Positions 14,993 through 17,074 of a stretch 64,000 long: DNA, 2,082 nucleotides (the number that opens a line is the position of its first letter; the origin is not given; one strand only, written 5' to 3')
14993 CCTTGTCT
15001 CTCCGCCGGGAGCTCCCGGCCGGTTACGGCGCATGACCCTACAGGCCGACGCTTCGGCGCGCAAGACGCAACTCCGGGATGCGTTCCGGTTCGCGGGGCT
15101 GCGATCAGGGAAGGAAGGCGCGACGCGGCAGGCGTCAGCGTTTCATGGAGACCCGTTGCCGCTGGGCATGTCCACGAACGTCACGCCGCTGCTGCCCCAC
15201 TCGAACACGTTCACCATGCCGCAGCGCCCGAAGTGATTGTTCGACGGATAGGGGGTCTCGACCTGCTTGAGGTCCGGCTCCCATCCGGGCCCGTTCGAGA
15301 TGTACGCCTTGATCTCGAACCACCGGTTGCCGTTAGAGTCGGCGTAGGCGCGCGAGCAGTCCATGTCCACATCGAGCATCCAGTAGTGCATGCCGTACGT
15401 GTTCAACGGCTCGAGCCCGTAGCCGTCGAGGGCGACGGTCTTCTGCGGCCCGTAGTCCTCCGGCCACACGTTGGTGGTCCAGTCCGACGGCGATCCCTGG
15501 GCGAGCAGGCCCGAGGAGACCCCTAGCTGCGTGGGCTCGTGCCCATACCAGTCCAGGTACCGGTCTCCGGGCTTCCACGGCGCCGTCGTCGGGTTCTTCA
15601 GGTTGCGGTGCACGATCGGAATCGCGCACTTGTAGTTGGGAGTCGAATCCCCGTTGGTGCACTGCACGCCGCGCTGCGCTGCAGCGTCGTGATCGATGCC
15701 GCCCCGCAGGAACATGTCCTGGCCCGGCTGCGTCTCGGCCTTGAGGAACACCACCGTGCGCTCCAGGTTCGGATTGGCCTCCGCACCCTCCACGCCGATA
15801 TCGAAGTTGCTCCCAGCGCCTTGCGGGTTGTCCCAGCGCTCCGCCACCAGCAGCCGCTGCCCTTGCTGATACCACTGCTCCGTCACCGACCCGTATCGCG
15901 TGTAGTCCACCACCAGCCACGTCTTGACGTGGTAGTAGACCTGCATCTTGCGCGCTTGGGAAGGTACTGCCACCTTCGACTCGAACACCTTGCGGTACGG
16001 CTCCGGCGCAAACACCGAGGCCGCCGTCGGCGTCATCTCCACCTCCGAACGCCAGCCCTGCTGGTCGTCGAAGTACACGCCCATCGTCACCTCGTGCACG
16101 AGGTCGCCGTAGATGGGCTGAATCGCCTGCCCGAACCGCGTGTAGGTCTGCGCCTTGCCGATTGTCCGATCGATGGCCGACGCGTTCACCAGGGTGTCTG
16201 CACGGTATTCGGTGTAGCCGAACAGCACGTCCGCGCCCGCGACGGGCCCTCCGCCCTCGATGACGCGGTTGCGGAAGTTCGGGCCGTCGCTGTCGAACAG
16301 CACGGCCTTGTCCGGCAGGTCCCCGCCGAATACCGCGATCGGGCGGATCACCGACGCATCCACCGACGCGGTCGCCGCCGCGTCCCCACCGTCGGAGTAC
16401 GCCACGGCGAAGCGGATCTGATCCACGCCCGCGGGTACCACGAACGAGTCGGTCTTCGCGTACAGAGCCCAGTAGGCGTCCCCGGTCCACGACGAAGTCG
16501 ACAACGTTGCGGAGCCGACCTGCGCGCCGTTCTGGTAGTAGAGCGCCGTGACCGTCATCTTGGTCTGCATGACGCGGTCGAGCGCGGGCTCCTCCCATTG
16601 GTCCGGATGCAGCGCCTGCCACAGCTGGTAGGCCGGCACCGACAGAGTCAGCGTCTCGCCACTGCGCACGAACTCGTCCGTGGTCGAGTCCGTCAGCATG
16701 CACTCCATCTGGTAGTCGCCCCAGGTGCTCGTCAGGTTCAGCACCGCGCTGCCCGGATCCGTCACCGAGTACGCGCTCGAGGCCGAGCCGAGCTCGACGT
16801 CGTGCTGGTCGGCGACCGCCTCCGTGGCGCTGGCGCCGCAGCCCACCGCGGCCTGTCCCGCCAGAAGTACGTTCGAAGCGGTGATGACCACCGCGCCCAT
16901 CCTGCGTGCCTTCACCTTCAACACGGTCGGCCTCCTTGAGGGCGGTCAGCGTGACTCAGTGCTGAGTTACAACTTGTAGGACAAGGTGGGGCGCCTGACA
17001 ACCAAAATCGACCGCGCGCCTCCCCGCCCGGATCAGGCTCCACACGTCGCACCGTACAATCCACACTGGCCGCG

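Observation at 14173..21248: Putative sugar-responsive locus: TrmB regulator, large secreted protein, PI-PLC-like lipoprotein and the GH13-rSAM fusion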

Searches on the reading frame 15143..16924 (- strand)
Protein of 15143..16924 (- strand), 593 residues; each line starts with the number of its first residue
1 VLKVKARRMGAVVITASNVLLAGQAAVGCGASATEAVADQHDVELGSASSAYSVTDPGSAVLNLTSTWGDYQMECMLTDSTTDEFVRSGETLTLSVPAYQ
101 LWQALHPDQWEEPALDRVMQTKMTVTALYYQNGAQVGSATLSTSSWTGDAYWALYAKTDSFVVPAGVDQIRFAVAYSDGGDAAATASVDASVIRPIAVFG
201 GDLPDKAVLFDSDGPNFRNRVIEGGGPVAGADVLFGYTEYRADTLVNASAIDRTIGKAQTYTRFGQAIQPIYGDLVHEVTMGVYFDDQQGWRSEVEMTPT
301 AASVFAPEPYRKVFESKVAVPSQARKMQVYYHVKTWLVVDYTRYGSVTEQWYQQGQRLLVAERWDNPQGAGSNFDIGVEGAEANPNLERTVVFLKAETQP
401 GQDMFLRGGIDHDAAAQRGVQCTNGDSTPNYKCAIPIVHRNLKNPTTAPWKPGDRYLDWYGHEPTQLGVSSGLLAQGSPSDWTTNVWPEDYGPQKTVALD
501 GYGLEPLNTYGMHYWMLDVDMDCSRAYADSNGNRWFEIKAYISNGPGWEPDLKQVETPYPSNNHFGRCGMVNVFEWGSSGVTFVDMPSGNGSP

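Call 3: search_protein_families(library=pfam, proteins=[window:15143-16924:-], max_evalue=0.01)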
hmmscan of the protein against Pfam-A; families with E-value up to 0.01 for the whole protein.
window:15143-16924:- (593 aa): 0 families

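Call 4: search_protein_families(library=ncbifam, proteins=[window:15143-16924:-], max_evalue=0.01)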
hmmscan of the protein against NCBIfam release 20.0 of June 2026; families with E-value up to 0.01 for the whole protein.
window:15143-16924:- (593 aa): 0 families

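Call 10: find_homologous_proteins(query=window:15143-16924:-, max_evalue=0.001)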
Query window:15143-16924:- (593 aa): 187 proteins with E <= 0.001 among 8000 candidates; the best 120 are listed.
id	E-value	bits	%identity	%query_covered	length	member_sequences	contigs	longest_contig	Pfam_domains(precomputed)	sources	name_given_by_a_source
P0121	0.0e+0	1213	86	99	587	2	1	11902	-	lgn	-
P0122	0.0e+0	1145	80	99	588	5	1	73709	-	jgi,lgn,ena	-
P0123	2.4e-284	963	69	99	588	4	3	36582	-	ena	-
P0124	2.7e-283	960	69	99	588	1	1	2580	-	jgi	jgi:hypothetical protein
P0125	4.7e-283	959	67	99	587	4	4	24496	-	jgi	jgi:hypothetical protein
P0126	2.7e-261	887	65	99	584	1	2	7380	-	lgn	-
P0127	5.0e-259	879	61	99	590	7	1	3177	-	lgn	-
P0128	6.3e-258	876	62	99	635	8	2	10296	-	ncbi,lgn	-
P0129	3.2e-248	844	59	99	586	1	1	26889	-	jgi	jgi:hypothetical protein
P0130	5.7e-211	721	54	99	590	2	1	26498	-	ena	-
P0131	3.5e-207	708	53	99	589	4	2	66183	-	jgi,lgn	jgi:hypothetical protein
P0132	3.5e-205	702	54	94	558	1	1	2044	-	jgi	jgi:hypothetical protein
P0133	6.1e-165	569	47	99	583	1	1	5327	-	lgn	-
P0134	2.4e-160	554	46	99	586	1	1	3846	-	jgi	jgi:hypothetical protein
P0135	1.3e-154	535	46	99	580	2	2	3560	-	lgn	-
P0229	2.8e-60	223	54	33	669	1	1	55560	PF00128.32,PF02806.25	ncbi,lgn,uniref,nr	ncbi:alpha-amylase family protein [Pseudoalteromonas sp. MelDa3]|uniref:alpha-amylase n=1 Tax=Pseudo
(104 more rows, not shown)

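Call 18: search_protein_families(library=pfam, proteins=[window:15143-16924:-], max_evalue=10)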
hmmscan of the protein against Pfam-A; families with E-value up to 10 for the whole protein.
window:15143-16924:- (593 aa): 0 families

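Call 26: find_encoding_contigs(protein=P0122, flank=10000, max_places=3)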
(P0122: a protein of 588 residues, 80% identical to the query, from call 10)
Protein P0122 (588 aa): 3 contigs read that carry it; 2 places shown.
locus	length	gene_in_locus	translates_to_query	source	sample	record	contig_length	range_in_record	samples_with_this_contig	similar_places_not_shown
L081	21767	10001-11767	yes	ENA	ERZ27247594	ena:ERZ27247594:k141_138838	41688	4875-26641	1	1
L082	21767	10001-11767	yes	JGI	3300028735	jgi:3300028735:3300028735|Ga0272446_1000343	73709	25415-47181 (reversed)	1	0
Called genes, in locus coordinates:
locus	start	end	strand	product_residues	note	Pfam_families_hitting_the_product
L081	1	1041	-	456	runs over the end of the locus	PF00467:KOW (weak)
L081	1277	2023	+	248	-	PF13451:zf_Tbcl, PF23477:zf_Tbcl_2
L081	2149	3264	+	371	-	PF00140:Sigma70_r1_2, PF04542:Sigma70_r2, PF04539:Sigma70_r3 (weak), PF04545:Sigma70_r4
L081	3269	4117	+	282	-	PF00590:TP_methylase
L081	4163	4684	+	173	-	PF01814:Hemerythrin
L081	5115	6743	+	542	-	PF14344:DUF4397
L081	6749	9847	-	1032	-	PF16561:AMPK1_CBM, PF00128:Alpha-amylase, PF04055:Radical_SAM, PF13186:SPASM (faint)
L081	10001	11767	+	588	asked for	-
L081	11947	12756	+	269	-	PF01978:TrmB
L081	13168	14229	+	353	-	-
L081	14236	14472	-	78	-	-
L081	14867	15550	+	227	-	-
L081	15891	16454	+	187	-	PF00085:Thioredoxin, PF13098:Thioredoxin_2 (weak), PF13899:Thioredoxin_7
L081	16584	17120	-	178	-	-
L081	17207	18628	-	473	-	PF06452:CBM9_1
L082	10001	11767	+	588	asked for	-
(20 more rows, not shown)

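Call 34: predict_structure(alignment_id=A2)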
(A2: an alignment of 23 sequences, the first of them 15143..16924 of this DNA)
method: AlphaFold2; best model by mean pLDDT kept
length: 593 residues; sequences in the alignment: 23
mean_pLDDT: 74.0   pTM: 0.60
mean pLDDT of the five models: 74.0, 72.0, 71.7, 70.5, 68.1
residues with pLDDT >= 90: 171; 70-90: 239; 50-70: 79; < 50: 104
segments of 3 or more residues with pLDDT < 50: 1-53, 443-454, 461-479, 482-487, 491-499, 589-593
pLDDT, mean of each block of 10 residues (from residue 1): 26 26 24 24 37 64 85 88 83 94 91 92 94 81 93 94 84 95 93 85 73 84 75 86 92 94 89 94 85 86 72 84 82 96 90 96 84 79 69 79 74 72 61 68 40 50 33 42 49 45 57 71 83 86 77 83 88 86 71 29
secondary structure, 60 per line:
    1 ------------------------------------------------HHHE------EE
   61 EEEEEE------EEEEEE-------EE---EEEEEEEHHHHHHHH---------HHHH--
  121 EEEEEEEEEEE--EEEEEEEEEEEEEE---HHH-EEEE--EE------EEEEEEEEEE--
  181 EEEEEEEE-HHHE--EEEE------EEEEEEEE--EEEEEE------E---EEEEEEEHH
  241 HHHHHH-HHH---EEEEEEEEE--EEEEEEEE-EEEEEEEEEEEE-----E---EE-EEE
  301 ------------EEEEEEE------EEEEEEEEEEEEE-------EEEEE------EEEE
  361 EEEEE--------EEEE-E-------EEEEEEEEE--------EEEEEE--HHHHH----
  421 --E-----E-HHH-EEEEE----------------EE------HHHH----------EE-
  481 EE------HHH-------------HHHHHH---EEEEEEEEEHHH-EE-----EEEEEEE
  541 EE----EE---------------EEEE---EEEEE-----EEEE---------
elements in order: E59-66 E73-78 E91-97 H98-105 H115-118 E121-131 E134-147 E155-158 E169-178 E181-188 E196-199 E206-213 E216-221 E232-238 H239-246 E254-262 E265-272 E274-285 E298-300 E313-319 E326-338 E346-350 E357-365 E374-377 E387-395 E404-409 H412-416 E435-439 H464-467 H505-510 E514-522 E534-542 E564-567 E571-575 E581-584

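Call 48: fold_search(model_id=the predicted structure, library=pdb)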
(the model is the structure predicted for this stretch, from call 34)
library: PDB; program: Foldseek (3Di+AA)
matches with E <= 10: 1352; with E <= 0.001: 5
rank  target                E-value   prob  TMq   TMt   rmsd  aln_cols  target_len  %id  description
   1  8sjk_B                1.2e-04  0.38  0.11  0.14  26.8       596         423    8  Pembrolizumab Caffeine crystal (released 2024-04-24)
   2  8beg_B                1.4e-04  0.25  0.10  0.09  27.7       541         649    8  Structure of Ig-like domains from PrgB (released 2022-11-30)
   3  5dk3_G                3.5e-04  0.35  0.12  0.15  34.4       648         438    7  Crystal Structure of Pembrolizumab, a full length IgG4 antibody (released 2015-11-18)
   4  5dk3_B                3.9e-04  0.33  0.12  0.15  25.5       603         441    8  Crystal Structure of Pembrolizumab, a full length IgG4 antibody (released 2015-11-18)
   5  4apq_D                4.9e-04  0.69  0.12  0.23  20.8       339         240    9  Crystal structure of autoreactive-Valpha14-Vbeta6 NKT TCR in complex with CD1d-sulfatide (released 2013-04-24)
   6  4oia_B                1.1e-03  0.66  0.11  0.16  21.5       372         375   11  Crystal Structure of ICAM-5 D1-D4 ectodomain fragment, Space Group P4322 (released 2014-07-16)
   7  9u61_C                1.4e-03  0.23  0.10  0.10  19.6       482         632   10  CP/MBL pathways C3 convertase C4b2a and C3 complex (released 2026-01-14)
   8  7unz_D                1.5e-03  0.23  0.10  0.16  20.8       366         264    5  Crystal structure of H2 nanobody in complex with PfCSS (released 2022-11-23)
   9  3sdd_D                1.7e-03  0.57  0.12  0.24  20.9       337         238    9  Crystal structure of autoreactive-Valpha14-Vbeta6 NKT TCR in complex with CD1d-beta-lactosylceramide (released 2011-10-05)
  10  7unz_B                1.7e-03  0.23  0.10  0.17  20.4       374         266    5  Crystal structure of H2 nanobody in complex with PfCSS (released 2022-11-23)
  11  1sox_A                1.7e-03  0.20  0.09  0.11  23.9       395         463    9  SULFITE OXIDASE FROM CHICKEN LIVER (released 1998-04-29)
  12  7khf_A                1.9e-03  0.28  0.12  0.15  21.9       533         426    8  CryoEM structure of LILRB1 D3D4 domain-inserted antibody MDB1 Fab in complex with Plasmodium RIFIN (PF3D7_1373400) V2  (released 2021-03-31)
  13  5y9h_C                2.2e-03  0.21  0.12  0.15  27.2       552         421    8  Crystal structure of SafDAA-dsc complex (released 2017-11-15)
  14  8u18_A                2.3e-03  0.35  0.11  0.14  22.2       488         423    8  Cryo-EM structure of murine Thrombopoietin receptor ectodomain in complex with Tpo (released 2024-02-07)
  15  2a9a_B                2.3e-03  0.16  0.09  0.14  22.5       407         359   10  Crystal structure of recombinant chicken sulfite oxidase with the bound product, sulfate, at the active site (released 2005-08-02)
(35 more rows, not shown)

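Call 107: search_solved_structures(query=P0229, max_evalue=1e-50)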
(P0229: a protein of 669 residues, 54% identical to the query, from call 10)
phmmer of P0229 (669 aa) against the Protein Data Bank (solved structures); distinct sequences matched with E-value up to 1e-50: 44.
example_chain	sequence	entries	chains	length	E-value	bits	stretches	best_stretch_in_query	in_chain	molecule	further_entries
1aqh_A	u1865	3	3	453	0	1053.3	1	25-477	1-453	ALPHA-AMYLASE | PROTEIN (ALPHA-AMYLASE)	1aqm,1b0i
1jd7_A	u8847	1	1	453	0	1052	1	25-477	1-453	ALPHA-AMYLASE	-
1jd9_A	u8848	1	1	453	0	1051.3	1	25-477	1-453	ALPHA-AMYLASE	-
1g94_A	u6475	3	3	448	0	1044.6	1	25-472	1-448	ALPHA-AMYLASE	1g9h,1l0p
1kxh_A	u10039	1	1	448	0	1042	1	25-472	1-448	alpha-amylase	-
8cqg_A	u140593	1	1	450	8.5e-300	999.6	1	25-471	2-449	Alpha-amylase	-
8cqf_A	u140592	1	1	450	3.9e-299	997.4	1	26-472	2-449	Alpha-amylase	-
1pif_A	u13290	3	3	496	1.3e-126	427.3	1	26-471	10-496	ALPHA-AMYLASE | Pancreatic alpha-amylase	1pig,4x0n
1hx0_A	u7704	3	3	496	1.4e-126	427.1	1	26-471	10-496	ALPHA AMYLASE (PPA) | Alpha-amylase, pancreatic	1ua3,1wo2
1bvn_P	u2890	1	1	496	2e-126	426.6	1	26-471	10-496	PROTEIN (ALPHA-AMYLASE)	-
3l2l_A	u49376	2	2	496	2.1e-126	426.5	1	26-471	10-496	Pancreatic alpha-amylase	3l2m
1vah_A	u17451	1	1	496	2.3e-126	426.4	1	26-471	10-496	Alpha-amylase, pancreatic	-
1kxq_A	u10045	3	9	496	4.7e-126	425.4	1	26-471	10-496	alpha-amylase, pancreatic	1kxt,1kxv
8orp_A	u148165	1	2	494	6.4e-126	424.9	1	28-471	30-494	Alpha-amylase A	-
1jfh_A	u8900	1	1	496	8.7e-126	424.5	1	26-471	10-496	ALPHA-AMYLASE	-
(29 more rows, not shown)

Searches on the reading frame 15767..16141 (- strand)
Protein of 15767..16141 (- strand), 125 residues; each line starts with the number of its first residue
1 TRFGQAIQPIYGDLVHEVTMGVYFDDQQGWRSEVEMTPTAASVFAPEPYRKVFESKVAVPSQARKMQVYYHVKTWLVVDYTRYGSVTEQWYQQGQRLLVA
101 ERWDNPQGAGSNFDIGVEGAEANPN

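Call 71: predict_structure(alignment_id=A7)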
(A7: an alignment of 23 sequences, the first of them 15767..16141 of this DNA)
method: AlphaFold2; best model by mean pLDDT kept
length: 125 residues; sequences in the alignment: 23
mean_pLDDT: 85.1   pTM: 0.70
mean pLDDT of the five models: 85.1, 84.1, 81.4, 78.9, 78.3
residues with pLDDT >= 90: 55; 70-90: 57; 50-70: 10; < 50: 3
segments of 3 or more residues with pLDDT < 50: none
pLDDT, mean of each block of 10 residues (from residue 1): 64 90 94 92 82 89 92 93 81 93 86 81 52
secondary structure, 60 per line:
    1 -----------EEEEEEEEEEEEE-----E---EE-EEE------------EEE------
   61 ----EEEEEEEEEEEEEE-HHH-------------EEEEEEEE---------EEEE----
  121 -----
elements in order: E12-24 E37-39 E52-54 E65-78 E96-103 E113-116

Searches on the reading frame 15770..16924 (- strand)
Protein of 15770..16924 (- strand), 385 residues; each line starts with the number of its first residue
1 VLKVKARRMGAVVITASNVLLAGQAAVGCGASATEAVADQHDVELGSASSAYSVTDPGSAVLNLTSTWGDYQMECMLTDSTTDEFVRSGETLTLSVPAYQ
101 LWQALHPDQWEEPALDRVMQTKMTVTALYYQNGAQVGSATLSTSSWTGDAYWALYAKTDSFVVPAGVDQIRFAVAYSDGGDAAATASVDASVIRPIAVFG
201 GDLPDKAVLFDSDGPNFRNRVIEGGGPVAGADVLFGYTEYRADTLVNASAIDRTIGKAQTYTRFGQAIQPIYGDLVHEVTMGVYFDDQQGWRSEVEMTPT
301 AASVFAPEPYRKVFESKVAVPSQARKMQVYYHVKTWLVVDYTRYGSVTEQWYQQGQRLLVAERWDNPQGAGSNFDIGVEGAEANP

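Call 66: search_protein_representatives(alignment_id=A6)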
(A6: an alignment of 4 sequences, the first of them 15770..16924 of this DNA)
Query: 4 sequences, 376 profile positions. Proteins with E-value up to 0.001 (for the whole library): 106; up to 1e-10: 93; up to 1e-30: 69. The best 106 are listed.
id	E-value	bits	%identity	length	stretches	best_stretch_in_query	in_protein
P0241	1.2e-160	551.4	-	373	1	1-376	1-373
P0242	1.6e-134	465.4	-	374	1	1-374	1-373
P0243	4.4e-128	444.2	-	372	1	2-375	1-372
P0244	7.9e-123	426.9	-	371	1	1-373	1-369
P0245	1.7e-120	419.2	-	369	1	4-375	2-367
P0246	1.4e-116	406.3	-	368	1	11-374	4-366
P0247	3.2e-115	401.8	-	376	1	1-375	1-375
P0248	5.6e-115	401.0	-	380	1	1-375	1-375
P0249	3.0e-111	388.8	-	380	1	1-374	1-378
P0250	7.2e-110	384.2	-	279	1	94-374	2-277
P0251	1.0e-107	377.1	-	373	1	1-375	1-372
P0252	1.1e-107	377.0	-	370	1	3-375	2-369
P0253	1.4e-107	376.6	-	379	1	1-371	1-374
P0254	2.5e-107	375.9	-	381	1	1-374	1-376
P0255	9.7e-104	364.0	-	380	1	2-373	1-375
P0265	5.5e-87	308.9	-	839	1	40-373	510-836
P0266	9.6e-86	304.8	-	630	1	1-373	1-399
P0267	2.3e-85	303.6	-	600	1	1-374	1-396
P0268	7.8e-83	295.3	-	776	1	18-374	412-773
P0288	2.2e-46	175.3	-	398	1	66-375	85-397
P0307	1.0e-33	133.6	-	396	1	174-373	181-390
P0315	1.4e-21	93.7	-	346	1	145-374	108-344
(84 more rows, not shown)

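Call 67: search_protein_families(library=pfam, proteins=[P0265, P0268, P0266, P0267, P0307, P0315, P0288], max_evalue=0.01)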
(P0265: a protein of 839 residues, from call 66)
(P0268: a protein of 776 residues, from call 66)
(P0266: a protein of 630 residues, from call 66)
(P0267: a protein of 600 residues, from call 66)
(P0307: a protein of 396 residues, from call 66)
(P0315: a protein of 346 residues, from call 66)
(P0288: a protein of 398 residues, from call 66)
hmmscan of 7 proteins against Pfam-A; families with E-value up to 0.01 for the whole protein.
P0265 (839 aa): 2 families
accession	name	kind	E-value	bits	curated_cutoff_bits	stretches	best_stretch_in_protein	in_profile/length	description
PF19077.6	Big_13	-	5.9e-06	27.1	27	0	360-413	47-101/102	Bacterial Ig-like domain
PF12245.14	Big_3_2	-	0.00013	22.6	23.3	1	319-407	29-116/122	Bacterial Ig-like domain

P0268 (776 aa): 1 family
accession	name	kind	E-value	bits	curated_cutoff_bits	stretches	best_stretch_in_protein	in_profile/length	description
PF19077.6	Big_13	-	9e-05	23.4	27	0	199-231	70-102/102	Bacterial Ig-like domain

P0266 (630 aa): 0 families

P0267 (600 aa): 0 families

P0307 (396 aa): 0 families

P0315 (346 aa): 0 families

P0288 (398 aa): 0 families
